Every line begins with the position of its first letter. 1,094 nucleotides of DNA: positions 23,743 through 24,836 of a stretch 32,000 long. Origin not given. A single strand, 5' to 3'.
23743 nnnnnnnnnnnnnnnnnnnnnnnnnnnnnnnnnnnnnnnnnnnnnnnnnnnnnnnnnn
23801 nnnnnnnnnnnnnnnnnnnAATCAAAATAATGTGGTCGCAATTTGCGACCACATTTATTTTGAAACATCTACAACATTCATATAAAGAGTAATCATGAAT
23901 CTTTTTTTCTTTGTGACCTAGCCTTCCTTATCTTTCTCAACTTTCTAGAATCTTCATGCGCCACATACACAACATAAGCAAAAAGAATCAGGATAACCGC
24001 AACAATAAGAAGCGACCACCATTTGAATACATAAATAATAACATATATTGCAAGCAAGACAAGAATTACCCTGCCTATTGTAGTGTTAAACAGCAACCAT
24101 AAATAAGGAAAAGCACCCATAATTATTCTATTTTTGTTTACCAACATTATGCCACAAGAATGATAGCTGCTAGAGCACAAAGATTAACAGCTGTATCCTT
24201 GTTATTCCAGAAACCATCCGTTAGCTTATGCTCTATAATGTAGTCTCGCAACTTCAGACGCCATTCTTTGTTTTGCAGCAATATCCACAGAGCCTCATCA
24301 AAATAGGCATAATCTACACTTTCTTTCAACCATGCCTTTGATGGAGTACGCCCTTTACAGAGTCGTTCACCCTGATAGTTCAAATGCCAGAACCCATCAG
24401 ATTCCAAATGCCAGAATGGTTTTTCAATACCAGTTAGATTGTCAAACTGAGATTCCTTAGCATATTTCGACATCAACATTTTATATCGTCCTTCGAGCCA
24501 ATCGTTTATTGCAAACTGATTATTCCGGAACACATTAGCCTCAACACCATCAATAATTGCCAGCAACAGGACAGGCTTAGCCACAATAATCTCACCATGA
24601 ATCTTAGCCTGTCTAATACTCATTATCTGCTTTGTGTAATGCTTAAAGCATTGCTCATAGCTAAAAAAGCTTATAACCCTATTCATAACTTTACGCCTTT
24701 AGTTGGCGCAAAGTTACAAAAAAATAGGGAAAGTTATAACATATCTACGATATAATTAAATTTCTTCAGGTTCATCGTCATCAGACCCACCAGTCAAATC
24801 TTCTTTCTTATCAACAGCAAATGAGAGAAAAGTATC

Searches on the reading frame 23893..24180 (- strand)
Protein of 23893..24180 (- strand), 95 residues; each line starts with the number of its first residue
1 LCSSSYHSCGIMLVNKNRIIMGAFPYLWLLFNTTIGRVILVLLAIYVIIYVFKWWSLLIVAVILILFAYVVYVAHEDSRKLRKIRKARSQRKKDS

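Call 55: search_protein_families(library=phrogs, proteins=[window:23893-24180:-], max_evalue=0.001)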
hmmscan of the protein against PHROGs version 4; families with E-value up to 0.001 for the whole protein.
window:23893-24180:- (95 aa): 1 family
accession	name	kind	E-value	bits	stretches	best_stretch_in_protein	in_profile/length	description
phrog_6131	-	unknown function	0.00076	20.6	1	38-86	10-57/85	-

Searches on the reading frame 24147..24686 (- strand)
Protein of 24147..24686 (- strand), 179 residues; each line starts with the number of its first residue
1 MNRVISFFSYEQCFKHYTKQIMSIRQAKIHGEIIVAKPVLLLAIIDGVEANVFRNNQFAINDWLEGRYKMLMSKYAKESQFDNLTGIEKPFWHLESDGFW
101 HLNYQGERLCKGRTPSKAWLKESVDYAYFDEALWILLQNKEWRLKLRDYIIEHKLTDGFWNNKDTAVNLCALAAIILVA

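Call 3: search_protein_families(library=padloc, proteins=[window:24147-24686:-], max_evalue=0.01)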
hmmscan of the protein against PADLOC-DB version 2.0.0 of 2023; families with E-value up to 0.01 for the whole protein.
window:24147-24686:- (179 aa): 1 family
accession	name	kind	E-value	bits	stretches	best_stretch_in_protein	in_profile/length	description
PDLC03662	mREase_IV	-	0.00023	17.9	1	10-118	90-195/560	Type IV methyl-directed restriction enzyme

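Call 4: search_protein_families(library=pfam, proteins=[window:24147-24686:-], max_evalue=0.01)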
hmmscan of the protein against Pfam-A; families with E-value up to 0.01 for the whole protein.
window:24147-24686:- (179 aa): 0 families

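Call 5: search_protein_families(library=ncbifam, proteins=[window:24147-24686:-], max_evalue=0.01)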
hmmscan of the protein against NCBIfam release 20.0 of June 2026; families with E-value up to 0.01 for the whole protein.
window:24147-24686:- (179 aa): 1 family
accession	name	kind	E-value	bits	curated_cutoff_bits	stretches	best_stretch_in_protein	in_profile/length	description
NF045808.1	PT-DNA_restrict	exception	9.1e-07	28.3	180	1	18-157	4-140/284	phosphorothioated DNA-binding restriction endonuclease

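Call 23: search_protein_families(library=padloc, proteins=[window:24147-24686:-], max_evalue=5)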
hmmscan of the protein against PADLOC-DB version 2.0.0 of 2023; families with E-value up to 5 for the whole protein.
window:24147-24686:- (179 aa): 1 family
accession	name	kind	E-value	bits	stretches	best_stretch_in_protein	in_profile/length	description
PDLC03662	mREase_IV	-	0.00023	17.9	1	10-118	90-195/560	Type IV methyl-directed restriction enzyme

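Call 27: find_homologous_proteins(query=window:24147-24686:-, max_evalue=0.001)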
Query window:24147-24686:- (179 aa): 970 proteins with E <= 0.001 among 998 candidates; the best 120 are listed.
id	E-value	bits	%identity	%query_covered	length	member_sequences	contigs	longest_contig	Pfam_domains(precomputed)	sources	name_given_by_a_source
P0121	8.6e-109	379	93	100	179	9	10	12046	PF26340.1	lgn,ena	-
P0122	2.8e-108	377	92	100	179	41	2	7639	PF26340.1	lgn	-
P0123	7.8e-108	376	89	100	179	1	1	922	-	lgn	-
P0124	1.1e-106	372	90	100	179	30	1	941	PF26340.1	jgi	jgi:putative restriction endonuclease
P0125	3.8e-99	348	85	100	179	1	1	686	PF26340.1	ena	-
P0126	4.4e-99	347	84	100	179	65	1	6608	-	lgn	-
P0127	1.1e-97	343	94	88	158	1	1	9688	-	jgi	jgi:putative restriction endonuclease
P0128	1.9e-97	342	93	88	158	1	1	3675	-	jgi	jgi:putative restriction endonuclease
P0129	2.3e-97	342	81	100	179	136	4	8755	-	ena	-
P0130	9.1e-97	340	80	100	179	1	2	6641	PF26340.1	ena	-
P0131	5.5e-96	337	79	95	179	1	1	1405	-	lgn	-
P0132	6.0e-96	337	83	91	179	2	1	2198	-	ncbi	-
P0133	1.5e-95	336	80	100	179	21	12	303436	-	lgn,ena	-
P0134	6.8e-95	334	80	100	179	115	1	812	PF26340.1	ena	-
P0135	1.1e-94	333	78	100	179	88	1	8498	PF26340.1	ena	-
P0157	3.6e-92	325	76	100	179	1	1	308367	-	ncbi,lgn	-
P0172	4.6e-91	321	76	100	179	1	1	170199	PF26340.1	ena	-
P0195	1.6e-89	316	74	100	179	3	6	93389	PF26340.1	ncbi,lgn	-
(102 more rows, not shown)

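Call 30: search_solved_structures(query=A2, max_evalue=1, show_alignments=2)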
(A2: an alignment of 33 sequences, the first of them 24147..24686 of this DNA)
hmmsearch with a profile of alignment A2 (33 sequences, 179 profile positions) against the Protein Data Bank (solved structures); distinct sequences matched with E-value up to 1: 10.
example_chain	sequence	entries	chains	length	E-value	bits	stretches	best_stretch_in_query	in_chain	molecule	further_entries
3cmu_A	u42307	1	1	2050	6.5e-15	58.3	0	95-128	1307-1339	Protein recA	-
3cmt_A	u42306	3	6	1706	1.1e-12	51.1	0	95-128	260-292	Protein recA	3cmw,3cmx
8h0l_A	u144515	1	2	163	8.7e-12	48.1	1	17-146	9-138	SBDHga1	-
3cmv_A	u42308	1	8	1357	2.2e-10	43.6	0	95-128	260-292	Protein recA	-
1aa3_A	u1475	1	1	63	0.023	17.5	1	94-128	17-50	RECA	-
7jy6_A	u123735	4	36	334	0.37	13.5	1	94-128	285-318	Protein RecA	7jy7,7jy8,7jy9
1n03_A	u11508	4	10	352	0.38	13.5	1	94-128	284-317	RecA protein | REC A | Protein RecA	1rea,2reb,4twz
2rec_A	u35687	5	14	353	0.38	13.5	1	94-128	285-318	RECA | Protein RecA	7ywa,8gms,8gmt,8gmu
1u94_A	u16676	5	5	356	0.38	13.5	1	94-128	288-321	RecA protein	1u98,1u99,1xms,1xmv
8trg_A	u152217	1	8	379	0.41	13.4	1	94-128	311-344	Protein RecA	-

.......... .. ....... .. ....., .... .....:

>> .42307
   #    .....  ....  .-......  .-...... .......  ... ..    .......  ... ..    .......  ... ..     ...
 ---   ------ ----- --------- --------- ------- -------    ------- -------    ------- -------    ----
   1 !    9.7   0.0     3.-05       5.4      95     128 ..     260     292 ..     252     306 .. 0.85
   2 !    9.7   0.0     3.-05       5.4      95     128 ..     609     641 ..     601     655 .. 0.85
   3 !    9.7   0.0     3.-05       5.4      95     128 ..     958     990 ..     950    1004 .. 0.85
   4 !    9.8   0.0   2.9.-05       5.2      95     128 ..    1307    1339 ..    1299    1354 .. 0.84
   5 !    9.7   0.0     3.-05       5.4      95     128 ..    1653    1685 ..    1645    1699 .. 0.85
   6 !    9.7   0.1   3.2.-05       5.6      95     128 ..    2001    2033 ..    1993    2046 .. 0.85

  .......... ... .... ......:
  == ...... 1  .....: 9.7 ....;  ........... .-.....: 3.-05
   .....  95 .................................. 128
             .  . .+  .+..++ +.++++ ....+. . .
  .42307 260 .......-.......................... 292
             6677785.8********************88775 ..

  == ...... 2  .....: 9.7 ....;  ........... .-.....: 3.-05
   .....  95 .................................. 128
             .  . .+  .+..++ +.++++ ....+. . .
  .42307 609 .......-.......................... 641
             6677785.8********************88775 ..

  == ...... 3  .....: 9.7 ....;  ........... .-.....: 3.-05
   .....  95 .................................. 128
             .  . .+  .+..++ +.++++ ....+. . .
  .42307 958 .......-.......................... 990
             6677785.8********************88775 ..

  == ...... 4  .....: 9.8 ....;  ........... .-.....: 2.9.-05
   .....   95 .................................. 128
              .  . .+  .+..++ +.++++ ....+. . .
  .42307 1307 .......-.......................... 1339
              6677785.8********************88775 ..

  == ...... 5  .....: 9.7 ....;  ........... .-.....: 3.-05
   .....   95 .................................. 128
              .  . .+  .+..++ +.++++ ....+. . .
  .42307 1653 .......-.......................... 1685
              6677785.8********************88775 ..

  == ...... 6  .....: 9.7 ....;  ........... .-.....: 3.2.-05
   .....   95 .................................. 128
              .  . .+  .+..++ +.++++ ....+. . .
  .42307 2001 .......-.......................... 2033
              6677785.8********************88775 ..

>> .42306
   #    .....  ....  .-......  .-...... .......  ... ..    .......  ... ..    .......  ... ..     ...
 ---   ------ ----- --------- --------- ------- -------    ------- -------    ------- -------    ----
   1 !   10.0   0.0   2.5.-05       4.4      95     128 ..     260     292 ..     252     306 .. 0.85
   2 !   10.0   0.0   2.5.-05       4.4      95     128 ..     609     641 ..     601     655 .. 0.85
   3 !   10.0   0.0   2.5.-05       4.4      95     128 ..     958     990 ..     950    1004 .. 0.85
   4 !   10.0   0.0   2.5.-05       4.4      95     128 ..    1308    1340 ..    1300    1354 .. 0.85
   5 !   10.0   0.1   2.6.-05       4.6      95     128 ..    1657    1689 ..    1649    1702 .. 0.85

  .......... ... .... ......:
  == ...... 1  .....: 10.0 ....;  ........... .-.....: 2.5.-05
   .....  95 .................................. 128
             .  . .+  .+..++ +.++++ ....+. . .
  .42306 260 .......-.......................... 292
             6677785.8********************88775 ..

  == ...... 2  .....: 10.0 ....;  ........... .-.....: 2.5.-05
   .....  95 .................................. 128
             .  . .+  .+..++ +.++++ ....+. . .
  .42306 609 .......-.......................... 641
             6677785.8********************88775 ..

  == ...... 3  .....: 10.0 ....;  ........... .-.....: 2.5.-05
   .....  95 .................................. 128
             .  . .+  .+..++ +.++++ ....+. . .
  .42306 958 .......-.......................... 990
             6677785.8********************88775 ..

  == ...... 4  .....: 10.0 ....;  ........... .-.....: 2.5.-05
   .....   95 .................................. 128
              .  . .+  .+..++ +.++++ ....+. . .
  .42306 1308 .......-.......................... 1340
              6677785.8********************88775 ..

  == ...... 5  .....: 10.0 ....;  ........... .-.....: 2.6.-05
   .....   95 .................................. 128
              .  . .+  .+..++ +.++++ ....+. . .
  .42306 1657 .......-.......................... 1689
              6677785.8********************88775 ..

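Call 45: predict_structure(alignment_id=A2)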
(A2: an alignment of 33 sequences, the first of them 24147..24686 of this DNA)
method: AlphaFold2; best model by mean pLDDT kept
length: 179 residues; sequences in the alignment: 33
mean_pLDDT: 64.0   pTM: 0.65
mean pLDDT of the five models: 64.0, 61.0, 60.0, 58.7, 56.7
residues with pLDDT >= 90: 14; 70-90: 65; 50-70: 45; < 50: 55
segments of 3 or more residues with pLDDT < 50: 1-6, 80-85, 88-111, 158-175
pLDDT, mean of each block of 10 residues (from residue 1): 53 84 63 69 90 74 83 68 47 38 41 52 59 82 92 68 38 48
secondary structure, 60 per line:
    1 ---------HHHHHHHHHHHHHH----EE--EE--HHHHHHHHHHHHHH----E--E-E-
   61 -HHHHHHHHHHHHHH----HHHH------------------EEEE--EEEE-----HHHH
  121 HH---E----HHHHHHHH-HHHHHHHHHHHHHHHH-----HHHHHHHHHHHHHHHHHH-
elements in order: H10-23 H36-49 H62-75 H80-83 E102-105 E108-111 H117-122 H131-138 H140-155 H161-178

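Call 49: fold_search(model_id=the predicted structure, library=pdb)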
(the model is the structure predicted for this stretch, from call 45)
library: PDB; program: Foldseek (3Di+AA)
matches with E <= 10: 45; with E <= 0.001: 2
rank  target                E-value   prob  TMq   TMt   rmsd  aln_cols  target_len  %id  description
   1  8h0l_A                2.9e-05  1.00  0.54  0.63   5.2       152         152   22  Sulfur binding domain of Hga complexed with phosphorothioated DNA (released 2023-09-27)
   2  8h0l_B                3.1e-05  1.00  0.55  0.66   5.6       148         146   22  Sulfur binding domain of Hga complexed with phosphorothioated DNA (released 2023-09-27)
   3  5zmo_A                8.3e-03  1.00  0.48  0.53   8.2       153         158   24  Sulfur binding domain of ScoMcrA complexed with phosphorothioated DNA (released 2018-09-26)
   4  5zmn_A                1.6e-02  1.00  0.49  0.29   8.6       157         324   22  Sulfur binding domain and SRA domain of ScoMcrA complexed with phosphorothioated DNA (released 2018-09-26)
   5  7ccd_B                2.6e-02  1.00  0.52  0.56   7.3       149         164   13  Sulfur binding domain of SprMcrA complexed with phosphorothioated DNA (released 2020-07-08)
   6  7ccj_A                5.6e-02  0.99  0.53  0.58   7.2       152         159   14  Sulfur binding domain of SprMcrA complexed with phosphorothioated DNA (released 2020-07-08)
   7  5zmm_F                5.9e-02  0.98  0.46  0.20   8.8       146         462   21  Structure of the Type IV phosphorothioation-dependent restriction endonuclease ScoMcrA (released 2018-09-26)
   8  5zmm_B                6.6e-02  0.96  0.45  0.18   9.3       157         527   22  Structure of the Type IV phosphorothioation-dependent restriction endonuclease ScoMcrA (released 2018-09-26)
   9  7ccj_B                7.4e-02  0.97  0.47  0.51   8.0       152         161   14  Sulfur binding domain of SprMcrA complexed with phosphorothioated DNA (released 2020-07-08)
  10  5zmm_C                9.3e-02  0.90  0.44  0.17   9.8       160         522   22  Structure of the Type IV phosphorothioation-dependent restriction endonuclease ScoMcrA (released 2018-09-26)
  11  7ccd_A                9.9e-02  0.98  0.52  0.54   5.5       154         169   14  Sulfur binding domain of SprMcrA complexed with phosphorothioated DNA (released 2020-07-08)
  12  7cc9_B                9.9e-02  0.98  0.51  0.55   7.2       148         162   14  Sulfur binding domain of SprMcrA complexed with phosphorothioated DNA (released 2020-07-08)
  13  7cc9_A                9.9e-02  0.98  0.51  0.55   7.2       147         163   13  Sulfur binding domain of SprMcrA complexed with phosphorothioated DNA (released 2020-07-08)
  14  5zmm_A                1.1e-01  0.89  0.43  0.17   9.8       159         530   21  Structure of the Type IV phosphorothioation-dependent restriction endonuclease ScoMcrA (released 2018-09-26)
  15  8v5c_A                1.3e+00  0.05  0.18  0.16  22.1       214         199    9  IpaD (122-321) Bound to Deoxycholate (released 2024-08-21)
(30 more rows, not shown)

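Call 50: search_solved_structures(query=A2, max_evalue=1e-10, show_alignments=3)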
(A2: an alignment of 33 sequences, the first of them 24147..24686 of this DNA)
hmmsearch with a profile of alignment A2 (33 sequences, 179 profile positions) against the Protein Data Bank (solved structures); distinct sequences matched with E-value up to 1e-10: 3.
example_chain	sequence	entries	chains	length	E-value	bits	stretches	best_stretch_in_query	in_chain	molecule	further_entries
3cmu_A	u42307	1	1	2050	6.5e-15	58.3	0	95-128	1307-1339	Protein recA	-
3cmt_A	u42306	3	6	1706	1.1e-12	51.1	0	95-128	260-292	Protein recA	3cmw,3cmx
8h0l_A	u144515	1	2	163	8.7e-12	48.1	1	17-146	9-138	SBDHga1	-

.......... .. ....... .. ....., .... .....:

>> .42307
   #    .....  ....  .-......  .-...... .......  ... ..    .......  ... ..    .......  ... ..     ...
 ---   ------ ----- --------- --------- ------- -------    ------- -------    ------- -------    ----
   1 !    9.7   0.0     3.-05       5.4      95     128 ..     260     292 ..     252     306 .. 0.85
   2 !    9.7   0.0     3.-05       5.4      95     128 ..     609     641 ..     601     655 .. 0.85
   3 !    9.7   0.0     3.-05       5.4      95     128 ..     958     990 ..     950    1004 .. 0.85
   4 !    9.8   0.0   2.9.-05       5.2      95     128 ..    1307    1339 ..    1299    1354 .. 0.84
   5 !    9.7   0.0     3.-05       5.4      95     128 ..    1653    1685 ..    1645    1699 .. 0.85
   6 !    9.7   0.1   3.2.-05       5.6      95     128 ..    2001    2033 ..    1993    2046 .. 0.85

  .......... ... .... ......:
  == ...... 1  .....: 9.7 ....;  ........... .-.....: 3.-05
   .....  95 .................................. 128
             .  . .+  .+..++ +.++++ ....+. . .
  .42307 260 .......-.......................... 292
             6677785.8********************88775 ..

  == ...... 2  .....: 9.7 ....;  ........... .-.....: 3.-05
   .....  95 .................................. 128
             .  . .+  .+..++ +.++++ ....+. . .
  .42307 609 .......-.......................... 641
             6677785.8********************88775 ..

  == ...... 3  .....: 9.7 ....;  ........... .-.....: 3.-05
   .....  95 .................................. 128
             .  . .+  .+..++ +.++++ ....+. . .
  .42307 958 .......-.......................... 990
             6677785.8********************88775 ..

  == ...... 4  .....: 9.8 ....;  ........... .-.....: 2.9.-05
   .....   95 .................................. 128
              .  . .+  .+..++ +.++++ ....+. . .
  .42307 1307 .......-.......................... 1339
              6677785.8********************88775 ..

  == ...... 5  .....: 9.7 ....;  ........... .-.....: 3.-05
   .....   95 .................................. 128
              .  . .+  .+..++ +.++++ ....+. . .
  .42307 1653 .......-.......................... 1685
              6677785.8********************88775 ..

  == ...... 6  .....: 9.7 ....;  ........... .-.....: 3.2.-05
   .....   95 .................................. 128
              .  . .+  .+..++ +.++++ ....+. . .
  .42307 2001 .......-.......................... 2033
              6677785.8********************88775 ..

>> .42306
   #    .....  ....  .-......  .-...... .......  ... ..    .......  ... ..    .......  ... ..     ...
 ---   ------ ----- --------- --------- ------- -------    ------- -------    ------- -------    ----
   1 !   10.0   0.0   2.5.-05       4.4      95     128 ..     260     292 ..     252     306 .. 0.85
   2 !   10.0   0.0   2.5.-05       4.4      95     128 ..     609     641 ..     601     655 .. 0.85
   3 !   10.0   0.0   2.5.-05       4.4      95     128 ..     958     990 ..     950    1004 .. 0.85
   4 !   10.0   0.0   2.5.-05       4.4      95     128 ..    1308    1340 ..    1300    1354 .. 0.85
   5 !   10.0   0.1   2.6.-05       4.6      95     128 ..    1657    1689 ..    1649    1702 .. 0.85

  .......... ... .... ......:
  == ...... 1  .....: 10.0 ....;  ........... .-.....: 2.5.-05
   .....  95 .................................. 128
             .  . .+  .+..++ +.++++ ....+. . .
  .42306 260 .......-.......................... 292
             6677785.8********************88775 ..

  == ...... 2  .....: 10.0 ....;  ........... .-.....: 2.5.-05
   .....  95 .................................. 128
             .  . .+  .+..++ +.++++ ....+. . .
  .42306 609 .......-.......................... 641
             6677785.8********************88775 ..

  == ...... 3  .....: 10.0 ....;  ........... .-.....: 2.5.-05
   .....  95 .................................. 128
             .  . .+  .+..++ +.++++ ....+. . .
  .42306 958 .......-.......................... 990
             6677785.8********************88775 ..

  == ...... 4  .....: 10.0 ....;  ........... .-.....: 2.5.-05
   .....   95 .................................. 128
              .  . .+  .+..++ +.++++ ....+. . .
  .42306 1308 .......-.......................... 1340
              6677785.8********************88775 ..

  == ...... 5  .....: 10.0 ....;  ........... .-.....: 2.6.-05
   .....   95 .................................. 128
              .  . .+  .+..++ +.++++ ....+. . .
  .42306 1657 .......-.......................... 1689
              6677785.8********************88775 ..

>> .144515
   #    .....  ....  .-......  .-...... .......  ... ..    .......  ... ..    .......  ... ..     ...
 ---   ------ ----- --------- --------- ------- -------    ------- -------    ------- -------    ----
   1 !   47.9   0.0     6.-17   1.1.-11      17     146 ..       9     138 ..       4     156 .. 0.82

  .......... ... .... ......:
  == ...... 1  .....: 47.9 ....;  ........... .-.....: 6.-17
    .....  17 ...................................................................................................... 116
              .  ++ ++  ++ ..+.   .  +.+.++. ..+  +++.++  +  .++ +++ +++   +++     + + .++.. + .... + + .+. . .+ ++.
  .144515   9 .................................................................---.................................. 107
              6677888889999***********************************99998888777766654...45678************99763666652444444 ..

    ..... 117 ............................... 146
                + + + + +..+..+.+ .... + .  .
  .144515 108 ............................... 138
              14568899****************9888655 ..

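Call 84: find_encoding_contigs(protein=P0157, flank=10000, max_places=2)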
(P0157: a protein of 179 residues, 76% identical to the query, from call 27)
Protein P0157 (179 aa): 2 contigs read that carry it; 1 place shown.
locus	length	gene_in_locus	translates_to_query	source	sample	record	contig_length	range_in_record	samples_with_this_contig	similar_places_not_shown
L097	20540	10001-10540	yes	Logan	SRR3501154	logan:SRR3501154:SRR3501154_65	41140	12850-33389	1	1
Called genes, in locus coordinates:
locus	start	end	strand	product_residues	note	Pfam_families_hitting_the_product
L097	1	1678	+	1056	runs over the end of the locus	-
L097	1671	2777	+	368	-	-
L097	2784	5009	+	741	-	PF00176:SNF2-rel_dom, PF00270:DEAD, PF04851:ResIII, PF18766:SWI2_SNF2, PF00271:Helicase_C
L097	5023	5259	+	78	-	-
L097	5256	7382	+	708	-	PF02463:SMC_N, PF13175:AAA_15, PF13476:AAA_23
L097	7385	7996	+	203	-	-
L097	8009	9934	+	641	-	-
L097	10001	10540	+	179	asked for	-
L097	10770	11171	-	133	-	PF00254:FKBP_C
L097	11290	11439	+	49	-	-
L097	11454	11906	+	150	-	PF01381:HTH_3, PF13443:HTH_26 (weak)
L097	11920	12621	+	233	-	PF00486:Trans_reg_C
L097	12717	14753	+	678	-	-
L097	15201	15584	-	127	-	PF03840:SecG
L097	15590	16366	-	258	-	-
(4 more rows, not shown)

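Call 85: find_encoding_contigs(protein=P0195, flank=10000, max_places=2)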
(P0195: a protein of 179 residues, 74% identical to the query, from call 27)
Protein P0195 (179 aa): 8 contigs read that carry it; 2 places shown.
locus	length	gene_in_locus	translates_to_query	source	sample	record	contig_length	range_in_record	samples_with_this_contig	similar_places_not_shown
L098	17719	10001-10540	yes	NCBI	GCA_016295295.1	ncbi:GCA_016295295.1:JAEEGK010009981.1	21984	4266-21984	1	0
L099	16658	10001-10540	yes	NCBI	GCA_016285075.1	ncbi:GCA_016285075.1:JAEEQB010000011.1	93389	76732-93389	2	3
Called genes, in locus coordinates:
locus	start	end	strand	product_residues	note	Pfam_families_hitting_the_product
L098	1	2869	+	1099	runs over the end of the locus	-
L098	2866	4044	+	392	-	-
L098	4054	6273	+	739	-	PF00176:SNF2-rel_dom, PF00270:DEAD, PF04851:ResIII, PF18766:SWI2_SNF2, PF00271:Helicase_C, PF16203:ERCC3_RAD25_C (faint)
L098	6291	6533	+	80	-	-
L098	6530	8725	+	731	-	PF02463:SMC_N, PF13175:AAA_15, PF13476:AAA_23 (weak), PF13555:AAA_29 (weak), PF13304:AAA_21 (weak)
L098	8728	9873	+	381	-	-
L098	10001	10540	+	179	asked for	PF26340:DNA-SBD_ScoMcrA (faint)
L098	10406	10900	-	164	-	-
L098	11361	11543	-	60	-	-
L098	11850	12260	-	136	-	PF13470:PIN_3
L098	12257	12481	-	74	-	-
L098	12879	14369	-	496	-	-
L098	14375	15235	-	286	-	PF07929:PRiA4_ORF3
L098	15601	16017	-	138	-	-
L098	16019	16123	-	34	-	-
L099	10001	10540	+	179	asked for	PF26340:DNA-SBD_ScoMcrA (faint)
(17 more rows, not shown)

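Call 86: find_encoding_contigs(protein=P0172, flank=10000, max_places=2)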
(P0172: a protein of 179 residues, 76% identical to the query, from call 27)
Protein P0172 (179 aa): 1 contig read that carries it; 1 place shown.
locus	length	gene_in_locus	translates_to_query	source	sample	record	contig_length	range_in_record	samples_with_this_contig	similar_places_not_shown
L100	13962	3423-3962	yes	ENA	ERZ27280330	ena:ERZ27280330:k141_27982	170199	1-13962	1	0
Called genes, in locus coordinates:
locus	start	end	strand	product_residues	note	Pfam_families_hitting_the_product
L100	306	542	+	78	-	-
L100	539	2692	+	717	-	PF02463:SMC_N, PF13175:AAA_15, PF13476:AAA_23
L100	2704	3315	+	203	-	-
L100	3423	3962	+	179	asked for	PF26340:DNA-SBD_ScoMcrA (faint)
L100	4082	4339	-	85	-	-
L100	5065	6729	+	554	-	PF13180:PDZ_2 (weak), PF17820:PDZ_6, PF03572:Peptidase_S41, PF28547:CHD_PDZ-protease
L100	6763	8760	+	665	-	PF07470:Glyco_hydro_88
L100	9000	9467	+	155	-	PF02576:RimP_N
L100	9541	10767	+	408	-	PF08529:NusA_N, PF13184:KH_NusA_1st, PF26594:KH_NusA_2nd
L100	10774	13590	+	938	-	PF04760:IF2_N, PF00009:GTP_EFTU, PF01926:MMR_HSR1, PF22042:EF-G_D2, PF11987:IF-2, PF03144:GTP_EFTU_D2 (weak)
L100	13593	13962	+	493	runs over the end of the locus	PF19295:SufBD_N, PF01458:SUFBD_core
